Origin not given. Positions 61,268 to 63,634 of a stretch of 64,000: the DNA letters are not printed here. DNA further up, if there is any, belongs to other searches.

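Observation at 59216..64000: mcc-type sulfite respiration locus: two-component system, octaheme MccA and PPIase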

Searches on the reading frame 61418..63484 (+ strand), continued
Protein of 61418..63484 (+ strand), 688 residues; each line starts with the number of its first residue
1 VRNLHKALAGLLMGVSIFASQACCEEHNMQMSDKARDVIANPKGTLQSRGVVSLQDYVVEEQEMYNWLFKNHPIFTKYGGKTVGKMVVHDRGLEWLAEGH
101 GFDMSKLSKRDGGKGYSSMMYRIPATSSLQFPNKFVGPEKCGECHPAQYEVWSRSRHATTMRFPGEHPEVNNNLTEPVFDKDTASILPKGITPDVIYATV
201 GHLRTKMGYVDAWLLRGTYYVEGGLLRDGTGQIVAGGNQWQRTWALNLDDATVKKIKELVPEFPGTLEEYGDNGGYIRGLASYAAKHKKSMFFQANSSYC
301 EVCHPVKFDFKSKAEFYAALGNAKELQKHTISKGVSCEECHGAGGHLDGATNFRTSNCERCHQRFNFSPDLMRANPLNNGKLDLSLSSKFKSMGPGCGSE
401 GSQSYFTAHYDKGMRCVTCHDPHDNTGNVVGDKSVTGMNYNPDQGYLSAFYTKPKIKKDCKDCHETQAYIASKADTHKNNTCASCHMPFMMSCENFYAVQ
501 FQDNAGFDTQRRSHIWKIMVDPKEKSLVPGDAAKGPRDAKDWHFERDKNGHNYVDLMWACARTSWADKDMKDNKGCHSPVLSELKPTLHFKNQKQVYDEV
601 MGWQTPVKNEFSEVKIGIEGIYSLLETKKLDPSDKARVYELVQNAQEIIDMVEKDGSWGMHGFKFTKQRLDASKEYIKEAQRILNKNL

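Call 36: search_protein_families(library=pfam, proteins=[L001:12112-12870:+, L001:12890-13561:+, L001:13563-14492:+, L001:14509-17127:+, L001:17136-17957:+, L001:17957-18493:+, L001:18490-18948:+, L001:19125-20234:+, L001:20231-20899:+, L001:20896-21849:+], max_evalue=0.01)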
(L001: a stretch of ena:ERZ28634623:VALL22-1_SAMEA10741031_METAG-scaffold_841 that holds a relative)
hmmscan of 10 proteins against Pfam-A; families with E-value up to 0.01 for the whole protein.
L001:12112-12870:+ (252 aa): 2 families
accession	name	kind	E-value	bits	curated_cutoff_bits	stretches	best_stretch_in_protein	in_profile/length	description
PF00254.34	FKBP_C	-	1.5e-23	83.4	21.1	1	140-224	4-94/94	FKBP-type peptidyl-prolyl cis-trans isomerase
PF01346.23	FKBP_N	-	1.5e-19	71.1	22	1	28-131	5-97/97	Domain amino terminal to FKBP-type peptidyl-prolyl isomerase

L001:12890-13561:+ (223 aa): 13 families
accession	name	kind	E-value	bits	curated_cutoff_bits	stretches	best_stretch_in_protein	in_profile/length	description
PF13247.11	Fer4_11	-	1.3e-15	57.9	26.2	1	89-183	5-99/100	4Fe-4S dicluster domain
PF12838.12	Fer4_7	-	1.6e-10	41.7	27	1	49-110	1-52/52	4Fe-4S dicluster domain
PF13187.11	Fer4_9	-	2.7e-08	34.1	27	2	49-110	1-51/52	4Fe-4S dicluster domain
PF12837.12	Fer4_6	-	1.8e-06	28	25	2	45-60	4-19/24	4Fe-4S binding domain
PF12797.12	Fer4_2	-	2.7e-06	27.4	24.5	2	43-60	3-20/22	4Fe-4S binding domain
PF13237.11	Fer4_10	-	3.2e-06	27.4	25.5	1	92-138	7-53/53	4Fe-4S dicluster domain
PF00037.32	Fer4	-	3.4e-05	23.9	21.1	1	124-141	5-22/24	4Fe-4S binding domain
PF13484.11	Fer4_16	-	0.00016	22.8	30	0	48-60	51-63/66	4Fe-4S double cluster binding domain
PF25160.1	LdpA_Fe-S-bd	-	0.0017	18.6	27.6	1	99-141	6-42/49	LdpA Fe-S cluster-binding domain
PF14697.11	Fer4_21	-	0.0024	18.4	35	0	46-111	4-56/59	4Fe-4S dicluster domain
PF13534.11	Fer4_17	-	0.0039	18.1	22.2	0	47-61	43-57/61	4Fe-4S dicluster domain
PF13746.11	Fer4_18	-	0.0046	17.6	27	1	122-160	56-94/114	4Fe-4S dicluster domain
PF12798.12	Fer4_3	-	0.0087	17.3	27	0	127-140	1-14/15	4Fe-4S binding domain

L001:13563-14492:+ (309 aa): 1 family
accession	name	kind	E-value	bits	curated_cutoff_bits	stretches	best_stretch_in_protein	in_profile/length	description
PF03916.19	NrfD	-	7.8e-60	203.6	25.8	1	13-306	7-310/313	Polysulphide reductase, NrfD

L001:14509-17127:+ (872 aa): 2 families
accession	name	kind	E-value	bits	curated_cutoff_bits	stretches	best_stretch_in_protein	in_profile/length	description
PF01578.25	Cytochrom_C_asm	-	4.2e-37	128.3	29.9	1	631-835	1-212/212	Cytochrome C assembly protein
PF05140.19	ResB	-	5.5e-20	72.1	24.6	2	209-272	199-268/486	ResB-like family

L001:17136-17957:+ (273 aa): 5 families
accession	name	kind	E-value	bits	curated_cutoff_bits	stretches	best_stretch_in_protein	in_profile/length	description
PF08238.18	Sel1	-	3.5e-53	176.6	30.7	6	84-115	2-33/36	Sel1 repeat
PF09205.15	DUF1955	-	0.00037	20.7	26.4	0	242-267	131-156/159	Domain of unknown function (DUF1955)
PF13428.12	TPR_14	-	0.00078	20.3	23.5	0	161-186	5-30/44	Tetratricopeptide repeat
PF14226.12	DIOX_N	-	0.003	18.7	27.3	0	184-213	17-46/117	non-haem dioxygenase in morphine synthesis N-terminal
PF13176.12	TPR_7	-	0.0079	16.7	27.9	0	85-112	1-24/36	Tetratricopeptide repeat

L001:17957-18493:+ (178 aa): 0 families

L001:18490-18948:+ (152 aa): 1 family
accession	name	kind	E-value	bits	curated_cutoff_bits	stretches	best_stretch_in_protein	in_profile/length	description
PF05573.18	NosL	-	1.6e-23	83.9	24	1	35-147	2-127/131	NosL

L001:19125-20234:+ (369 aa): 1 family
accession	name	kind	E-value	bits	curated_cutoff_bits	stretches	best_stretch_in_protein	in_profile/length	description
PF02687.27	FtsX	-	1.5e-09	38.4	25.5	1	237-359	2-115/120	FtsX-like permease C-terminal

L001:20231-20899:+ (222 aa): 7 families
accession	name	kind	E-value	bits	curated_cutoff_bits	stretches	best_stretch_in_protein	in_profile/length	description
PF00005.33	ABC_tran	-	3.7e-35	121.9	25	1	22-171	1-137/137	ABC transporter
PF13304.12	AAA_21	-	2.2e-09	38.2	27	1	132-202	227-300/304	AAA domain, putative AbiEii toxin, Type IV TA system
PF02463.25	SMC_N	-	1.2e-05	25.3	40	1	117-217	117-215/220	RecF/RecN/SMC N terminal domain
PF13555.12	AAA_29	-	0.00069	19.7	27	1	27-56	17-47/61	P-loop containing region of AAA domain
PF13671.12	AAA_33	-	0.0026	18.5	27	0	34-50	1-17/143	AAA domain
PF13175.12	AAA_15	-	0.0035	17.5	32.1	0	19-68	11-63/374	AAA ATPase domain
PF13191.12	AAA_16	-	0.0068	17.3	32.6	0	28-57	18-50/167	AAA ATPase domain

L001:20896-21849:+ (317 aa): 0 families

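Call 37: search_protein_families(library=ncbifam, proteins=[L001:12112-12870:+, L001:12890-13561:+, L001:13563-14492:+, L001:14509-17127:+, L001:17136-17957:+, L001:17957-18493:+, L001:18490-18948:+, L001:19125-20234:+, L001:20231-20899:+, L001:20896-21849:+], max_evalue=0.001)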
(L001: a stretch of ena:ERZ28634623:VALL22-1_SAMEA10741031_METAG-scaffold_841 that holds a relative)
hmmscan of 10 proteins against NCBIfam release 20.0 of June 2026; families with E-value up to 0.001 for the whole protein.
L001:12112-12870:+ (252 aa): 5 families
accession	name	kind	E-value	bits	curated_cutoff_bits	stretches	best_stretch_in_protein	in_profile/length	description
NF008150.0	PRK10902.1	equivalog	5.5e-51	173.5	215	1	18-238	39-259/271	FKBP-type peptidyl-prolyl cis-trans isomerase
NF008602.0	PRK11570.1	subfamily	5e-27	95.1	198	1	22-227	8-206/206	FKBP-type peptidyl-prolyl cis-trans isomerase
NF053689.1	BamJ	equivalog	1.7e-21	77.4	100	1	89-223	41-184/184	BamJ family beta-barrel-assembly machinery protein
TIGR03516.1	ppisom_GldI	equivalog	1.7e-09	37.3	157.6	1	102-208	47-156/177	gliding motility-associated peptidyl-prolyl isomerase GldI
NF011676.0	PRK15095.1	equivalog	0.00095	18.7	125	0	142-206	6-74/156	FKBP-type peptidyl-prolyl cis-trans isomerase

L001:12890-13561:+ (223 aa): 24 families
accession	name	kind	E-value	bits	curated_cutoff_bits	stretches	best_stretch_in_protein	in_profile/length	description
TIGR03149.1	cyt_nit_nrfC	equivalog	2.9e-66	223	377.6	1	5-220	2-220/225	cytochrome c nitrite reductase Fe-S protein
NF045797.1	DsrO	equivalog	2e-46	158.3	200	1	4-216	2-234/235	sulfate reduction electron transfer complex DsrMKJOP subunit DsrO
NF011569.0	PRK14993.1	equivalog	3.8e-39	134.6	416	1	5-216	3-222/244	tetrathionate reductase subunit TtrB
NF041715.1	arsenate_red_ArrB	equivalog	1.3e-34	119.7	450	2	40-146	2-108/233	arsenate respiratory reductase iron-sulfur subunit ArrB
NF008134.0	PRK10882.1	equivalog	4.3e-32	111.5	263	2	86-196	105-220/329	hydrogenase 2 operon protein HybA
TIGR02951.1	DMSO_dmsB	equivalog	1.5e-28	99.9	214.1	1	41-186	2-155/161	DMSO/selenate family reductase complex B subunit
NF041782.1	mnquin_red_QrcC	equivalog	2e-27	96.4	400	2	41-147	1-121/239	menaquinone reductase iron-sulfur cluster-binding subunit QrcC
NF045715.1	sulf_resp_HmcB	equivalog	3.8e-25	88.6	420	1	6-186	1-200/307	sulfate respiration complex iron-sulfur protein HmcB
TIGR03478.1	DMSO_red_II_bet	subfamily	1.3e-24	86.7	480.7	2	89-221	126-258/321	DMSO reductase family type II enzyme, iron-sulfur subunit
NF042979.1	EthbenzDh_ebdB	equivalog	6.9e-22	77.8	740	1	89-219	148-278/354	ethylbenzene dehydrogenase subunit beta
TIGR01582.1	FDH-beta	equivalog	1.3e-20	73.7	334.7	1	91-195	90-193/283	formate dehydrogenase subunit beta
NF038355.1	FDH3_beta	equivalog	2.7e-19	69.9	240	1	43-143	5-102/180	formate dehydrogenase FDH3 subunit beta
NF009408.0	PRK12769.1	equivalog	1.7e-17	62.8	1003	1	44-181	6-144/659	formate-dependent uric acid utilization protein AegA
NF045766.1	PhenlGlyoxDHPadI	equivalog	3e-16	59.2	700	1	43-182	7-136/443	NADH-dependent phenylglyoxylate dehydrogenase subunit beta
NF007658.0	PRK10330.1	equivalog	1.3e-14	54.1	260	1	43-186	5-159/181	electron transport protein HydN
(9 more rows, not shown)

L001:13563-14492:+ (309 aa): 2 families
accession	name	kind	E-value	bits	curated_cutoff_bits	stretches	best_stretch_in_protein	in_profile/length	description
TIGR03148.1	cyt_nit_nrfD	equivalog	1.1e-67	228.6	347.6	1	14-306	7-313/316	cytochrome c nitrite reductase subunit NrfD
NF011568.0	PRK14992.1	equivalog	3e-06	26.9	314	1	20-298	21-282/341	tetrathionate reductase subunit TtrC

L001:14509-17127:+ (872 aa): 2 families
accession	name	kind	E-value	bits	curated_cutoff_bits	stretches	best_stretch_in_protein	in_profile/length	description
TIGR03144.1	cytochr_II_ccsB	equivalog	1.1e-50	172.8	187.6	1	609-838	3-252/252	c-type cytochrome biogenesis protein CcsB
TIGR01191.1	ccmC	subfamily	0.00053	20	186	1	743-845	47-150/184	heme ABC transporter permease CcmC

L001:17136-17957:+ (273 aa): 4 families
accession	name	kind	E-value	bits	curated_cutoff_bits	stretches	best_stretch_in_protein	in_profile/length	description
NF047621.1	FlgprotMotXVib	equivalog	7.4e-06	25.6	330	0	63-115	88-140/211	flagellar protein MotX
NF033786.1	phenyl_MerG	equivalog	8.1e-06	25.9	350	0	74-129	56-113/217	phenylmercury resistance protein MerG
NF038194.1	AlgK_TPR_lipo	equivalog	1.9e-05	23.5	700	0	27-117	316-403/448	alginate biosynthesis TPR repeat lipoprotein AlgK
NF045484.1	TransRegExoR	equivalog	0.00016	21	450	0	138-261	60-197/267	exopolysaccharide production regulator ExoR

L001:17957-18493:+ (178 aa): 0 families

L001:18490-18948:+ (152 aa): 0 families

L001:19125-20234:+ (369 aa): 3 families
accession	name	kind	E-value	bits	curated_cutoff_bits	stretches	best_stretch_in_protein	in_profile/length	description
TIGR02212.1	lolCE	equivalog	1.1e-05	24.6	362.45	1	125-360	163-400/411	lipoprotein-releasing ABC transporter permease subunit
NF038346.1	FtsX_actino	exception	0.00029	20.3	250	1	241-339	188-281/308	permease-like cell division protein FtsX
NF008076.0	PRK10814.1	exception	0.00065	18.8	473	0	233-368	268-396/399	lipoprotein-releasing ABC transporter permease subunit LolC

L001:20231-20899:+ (222 aa): 188 families (the best 25 are shown)
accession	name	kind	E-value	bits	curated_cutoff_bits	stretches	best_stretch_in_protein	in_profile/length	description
TIGR03608.1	L_ocin_972_ABC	subfamily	1.5e-53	181.3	254.85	1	20-214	12-204/206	putative bacteriocin export ABC transporter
TIGR02211.1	LolD_lipo_ex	equivalog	4.3e-53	180.1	307.75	1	2-221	2-219/221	lipoprotein-releasing ABC transporter ATP-binding protein LolD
TIGR02673.1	FtsE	equivalog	5.4e-52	176.6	264.85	1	1-219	1-213/214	cell division ATP-binding protein FtsE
TIGR02315.1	ABC_phnC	equivalog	2.7e-46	158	266.1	1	1-222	1-225/243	phosphonate ABC transporter ATP-binding protein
TIGR02982.1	heterocyst_DevA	subfamily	1.6e-45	155.4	295.8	1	2-221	2-219/220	ABC exporter ATP-binding subunit, DevA family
NF038007.1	ABC_ATP_DarD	equivalog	7.1e-44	149.9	375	1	2-220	2-217/218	darobactin export ABC transporter ATP-binding protein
TIGR01186.1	proV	subfamily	3.1e-42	145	326.6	1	21-222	8-209/363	betaine/proline/choline family ABC transporter ATP-binding protein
TIGR02314.1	ABC_MetN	equivalog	3.3e-42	144.7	499.7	1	1-202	1-201/343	methionine ABC transporter ATP-binding protein MetN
NF008639.0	PRK11629.1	equivalog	1.9e-40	138.7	360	1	11-202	16-207/234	lipoprotein-releasing ABC transporter ATP-binding protein LolD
NF007826.0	PRK10535.1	equivalog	2.2e-40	138.5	966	1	2-222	5-222/648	macrolide ABC transporter ATP-binding protein/permease MacB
TIGR00968.1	3a0106s01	subfamily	1.1e-39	136.4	342.75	1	17-221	11-209/237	sulfate ABC transporter ATP-binding protein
NF040933.2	ABC_arch_GlcV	equivalog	2.8e-39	135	450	1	2-221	3-220/357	glucose ABC transporter ATP-binding protein GlcV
TIGR04521.1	ECF_ATPase_2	equivalog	1.5e-38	132.5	330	1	2-222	1-224/279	energy-coupling factor transporter ATPase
NF040840.2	tungstate_WtpC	equivalog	3.2e-37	128.6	440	1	17-222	12-210/347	tungstate ABC transporter ATP-binding protein WtpC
TIGR04520.1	ECF_ATPase_1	equivalog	3.2e-36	125.2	315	1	2-221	1-214/269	energy-coupling factor transporter ATPase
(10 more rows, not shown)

L001:20896-21849:+ (317 aa): 0 families

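Call 54: find_encoding_contigs(protein=P0015, flank=10000, max_places=1)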
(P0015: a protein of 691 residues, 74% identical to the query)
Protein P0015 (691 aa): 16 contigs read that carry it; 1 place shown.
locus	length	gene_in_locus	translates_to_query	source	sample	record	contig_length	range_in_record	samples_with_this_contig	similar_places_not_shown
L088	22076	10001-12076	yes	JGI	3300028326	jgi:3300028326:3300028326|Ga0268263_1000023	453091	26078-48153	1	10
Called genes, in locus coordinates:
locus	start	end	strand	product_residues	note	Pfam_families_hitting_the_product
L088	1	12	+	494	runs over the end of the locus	PF00361:Proton_antipo_M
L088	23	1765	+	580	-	PF00329:Complex1_30kDa, PF00374:NiFeSe_Hases, PF00346:Complex1_49kDa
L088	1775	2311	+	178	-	PF00037:Fer4, PF12797:Fer4_2 (weak), PF12837:Fer4_6, PF13237:Fer4_10 (faint), PF14697:Fer4_21, PF12838:Fer4_7, PF13187:Fer4_9, PF00037:Fer4 (weak), +2 more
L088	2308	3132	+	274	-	PF01058:Oxidored_q6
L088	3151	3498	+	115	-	PF07450:HycH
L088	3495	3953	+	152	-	-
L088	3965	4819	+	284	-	PF01226:Form_Nir_trans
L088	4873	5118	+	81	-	-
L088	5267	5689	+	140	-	PF04879:Molybdop_Fe4S4, PF00384:Molybdopterin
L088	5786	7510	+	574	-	PF00384:Molybdopterin, PF01568:Molydop_binding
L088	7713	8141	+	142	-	PF00072:Response_reg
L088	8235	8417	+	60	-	PF00486:Trans_reg_C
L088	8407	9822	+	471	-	PF11845:Tll0287-like, PF02518:HATPase_c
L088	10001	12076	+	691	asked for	PF14522:Cytochrome_C7 (faint), PF14537:Cytochrom_c3_2 (faint)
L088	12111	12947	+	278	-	PF01346:FKBP_N, PF00254:FKBP_C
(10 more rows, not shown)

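Call 55: find_encoding_contigs(protein=P0024, flank=10000, max_places=1)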
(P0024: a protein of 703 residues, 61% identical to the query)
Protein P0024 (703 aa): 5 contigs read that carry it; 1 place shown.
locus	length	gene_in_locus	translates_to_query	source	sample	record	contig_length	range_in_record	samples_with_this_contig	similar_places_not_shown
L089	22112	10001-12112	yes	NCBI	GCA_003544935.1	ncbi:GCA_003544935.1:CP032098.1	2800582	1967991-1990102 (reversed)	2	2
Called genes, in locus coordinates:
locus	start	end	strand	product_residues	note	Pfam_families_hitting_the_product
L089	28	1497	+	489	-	PF01966:HD (weak), PF13286:HD_assoc (weak)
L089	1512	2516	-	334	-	PF00962:A_deaminase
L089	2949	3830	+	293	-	PF04055:Radical_SAM, PF13186:SPASM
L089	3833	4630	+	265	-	PF07264:EI24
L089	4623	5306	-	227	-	PF00072:Response_reg, PF00486:Trans_reg_C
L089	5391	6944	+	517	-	PF17200:sCache_2, PF08269:dCache_2, PF17201:Cache_3-Cache_2, PF02518:HATPase_c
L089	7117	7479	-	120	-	-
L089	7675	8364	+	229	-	PF00072:Response_reg, PF00486:Trans_reg_C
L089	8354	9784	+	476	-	PF11845:Tll0287-like, PF02518:HATPase_c, PF14501:HATPase_c_5 (weak)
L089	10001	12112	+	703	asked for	PF14522:Cytochrome_C7 (faint)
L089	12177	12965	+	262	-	PF01346:FKBP_N, PF00254:FKBP_C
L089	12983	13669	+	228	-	PF13187:Fer4_9 (faint), PF13237:Fer4_10 (faint), PF12838:Fer4_7 (faint), PF13247:Fer4_11, PF00037:Fer4 (weak), PF12797:Fer4_2 (weak), PF12837:Fer4_6 (weak)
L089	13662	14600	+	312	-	PF03916:NrfD, PF14589:NrfD_2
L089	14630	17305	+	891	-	PF05140:ResB, PF01578:Cytochrom_C_asm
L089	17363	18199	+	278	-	-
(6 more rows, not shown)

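Call 56: find_encoding_contigs(protein=P0058, flank=10000, max_places=1)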
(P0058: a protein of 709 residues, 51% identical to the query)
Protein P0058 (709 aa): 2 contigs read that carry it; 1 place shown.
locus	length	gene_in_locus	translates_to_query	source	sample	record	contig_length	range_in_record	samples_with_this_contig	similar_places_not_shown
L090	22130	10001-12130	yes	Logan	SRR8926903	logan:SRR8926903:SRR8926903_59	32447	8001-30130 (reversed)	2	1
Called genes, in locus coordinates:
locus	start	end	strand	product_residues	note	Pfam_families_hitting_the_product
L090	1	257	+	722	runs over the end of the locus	PF00580:UvrD-helicase, PF13245:AAA_19, PF13604:AAA_30 (faint), PF13361:UvrD_C, PF13538:UvrD_C_2 (weak), PF21196:PcrA_UvrD_tudor (weak)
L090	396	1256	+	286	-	PF01040:UbiA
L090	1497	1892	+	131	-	PF00903:Glyoxalase (weak)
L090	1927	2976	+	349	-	PF00478:IMPDH (faint), PF03060:NMO, PF01180:DHO_dh (weak), PF04481:DUF561 (weak)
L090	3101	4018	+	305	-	PF00578:AhpC-TSA, PF08534:Redoxin, PF00085:Thioredoxin, PF13098:Thioredoxin_2 (faint), PF13905:Thioredoxin_8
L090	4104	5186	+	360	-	PF01594:AI-2E_transport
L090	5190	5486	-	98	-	PF11731:Cdd1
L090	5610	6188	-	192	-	PF01503:PRA-PH (weak)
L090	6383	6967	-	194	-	PF00578:AhpC-TSA, PF08534:Redoxin, PF00085:Thioredoxin, PF13098:Thioredoxin_2, PF13905:Thioredoxin_8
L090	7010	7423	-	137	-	PF03918:CcmH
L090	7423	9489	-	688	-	PF01578:Cytochrom_C_asm, PF16327:CcmF_C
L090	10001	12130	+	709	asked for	PF14522:Cytochrome_C7 (faint), PF09699:Paired_CXXCH_1 (faint), PF22113:Mtrc-MtrF_II-IV_dom (faint)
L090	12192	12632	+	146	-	PF00581:Rhodanese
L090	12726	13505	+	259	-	PF01346:FKBP_N, PF00254:FKBP_C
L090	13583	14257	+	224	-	PF13432:TPR_16 (faint), PF14559:TPR_19 (weak), PF23914:TPR_CcmH_CycH (weak)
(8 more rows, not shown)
